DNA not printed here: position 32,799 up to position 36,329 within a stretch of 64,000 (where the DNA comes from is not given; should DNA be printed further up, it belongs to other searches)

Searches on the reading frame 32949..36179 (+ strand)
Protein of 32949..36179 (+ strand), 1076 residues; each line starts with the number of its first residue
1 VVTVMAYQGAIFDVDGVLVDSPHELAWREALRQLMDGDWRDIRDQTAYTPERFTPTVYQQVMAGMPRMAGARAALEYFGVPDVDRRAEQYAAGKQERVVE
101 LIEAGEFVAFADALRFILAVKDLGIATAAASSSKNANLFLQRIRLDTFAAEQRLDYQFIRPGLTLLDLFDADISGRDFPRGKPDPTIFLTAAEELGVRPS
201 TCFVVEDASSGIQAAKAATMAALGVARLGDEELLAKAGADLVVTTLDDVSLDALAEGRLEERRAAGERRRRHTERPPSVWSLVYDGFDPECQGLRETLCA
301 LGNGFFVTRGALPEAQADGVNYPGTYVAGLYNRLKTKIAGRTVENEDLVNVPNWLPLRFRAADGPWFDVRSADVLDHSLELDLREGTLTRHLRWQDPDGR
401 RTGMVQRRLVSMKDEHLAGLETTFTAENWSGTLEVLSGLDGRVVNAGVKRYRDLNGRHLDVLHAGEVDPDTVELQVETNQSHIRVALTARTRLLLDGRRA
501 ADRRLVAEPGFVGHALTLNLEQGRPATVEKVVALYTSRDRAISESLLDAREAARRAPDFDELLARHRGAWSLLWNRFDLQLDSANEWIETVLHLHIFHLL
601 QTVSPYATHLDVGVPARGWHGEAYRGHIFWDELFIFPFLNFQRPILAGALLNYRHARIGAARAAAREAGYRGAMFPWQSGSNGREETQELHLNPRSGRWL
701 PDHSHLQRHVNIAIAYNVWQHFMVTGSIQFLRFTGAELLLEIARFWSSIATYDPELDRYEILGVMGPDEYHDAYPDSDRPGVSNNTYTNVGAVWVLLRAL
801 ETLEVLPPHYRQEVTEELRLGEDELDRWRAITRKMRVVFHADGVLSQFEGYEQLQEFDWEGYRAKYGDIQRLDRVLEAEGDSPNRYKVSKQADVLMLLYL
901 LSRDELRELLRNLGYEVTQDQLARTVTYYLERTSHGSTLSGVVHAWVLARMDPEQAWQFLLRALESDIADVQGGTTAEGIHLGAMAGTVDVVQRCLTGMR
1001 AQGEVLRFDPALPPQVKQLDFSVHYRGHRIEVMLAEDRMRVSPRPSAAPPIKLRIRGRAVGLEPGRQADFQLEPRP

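Call 26: search_protein_families(library=ncbifam, proteins=[window:32949-36179:+], max_evalue=0.00001)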
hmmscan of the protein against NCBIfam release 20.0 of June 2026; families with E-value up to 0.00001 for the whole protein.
window:32949-36179:+ (1076 aa): 20 families
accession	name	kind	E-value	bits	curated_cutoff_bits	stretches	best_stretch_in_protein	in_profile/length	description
NF010380.0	PRK13807.1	domain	5.6e-87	292.6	838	1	279-1065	9-751/756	family 65 glycosyl hydrolase domain-containing protein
NF053734.1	KJHdlse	equivalog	2.6e-39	135.1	800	1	559-852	266-522/668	kojibiose hydrolase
TIGR02009.1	PGMB-YQAB-SF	subfamily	4.4e-32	111.8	153.35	1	7-225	1-186/186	beta-phosphoglucomutase family hydrolase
TIGR01990.1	bPGM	equivalog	1.4e-23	83.9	189.4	1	162-225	123-186/187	beta-phosphoglucomutase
NF008087.0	PRK10826.1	equivalog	1.6e-16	60.6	191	1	163-227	129-193/222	hexitol phosphatase HxpB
NF008000.0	PRK10725.1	equivalog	4.1e-16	59.6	215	1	163-226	123-186/188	fructose-1-phosphate/6-phosphogluconate phosphatase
TIGR01509.1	HAD-SF-IA-v3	subfamily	2.5e-15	57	29.4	1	164-225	95-154/154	HAD-IA family hydrolase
NF008610.0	PRK11587.1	equivalog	9.4e-13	48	282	1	178-258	134-212/219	sugar phosphatase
NF053653.1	InDiPhoBT2121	equivalog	2.6e-12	46.8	245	1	173-249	134-211/216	inorganic diphosphatase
NF009695.0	PRK13222.1-2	equivalog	2.7e-12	46.7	225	1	163-249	131-218/226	phosphoglycolate phosphatase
NF046057.1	bifunc_MtlD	equivalog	2.4e-11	42.8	800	1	166-221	132-187/683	bifunctional mannitol-1-phosphate dehydrogenase/phosphatase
TIGR01449.2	PGP_bact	equivalog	1.5e-10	41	180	1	163-247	122-207/213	phosphoglycolate phosphatase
NF007854.0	PRK10563.1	equivalog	1.2e-07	31.7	211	1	164-221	123-181/221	6-phosphogluconate phosphatase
TIGR02253.1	CTE7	subfamily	2.4e-07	30.7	169.75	1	164-234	132-203/221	TIGR02253 family HAD-type hydrolase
TIGR01454.1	AHBA_synth_RP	hypoth_equivalog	3e-07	30.3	246.65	1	163-245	112-195/205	AHBA synthesis associated protein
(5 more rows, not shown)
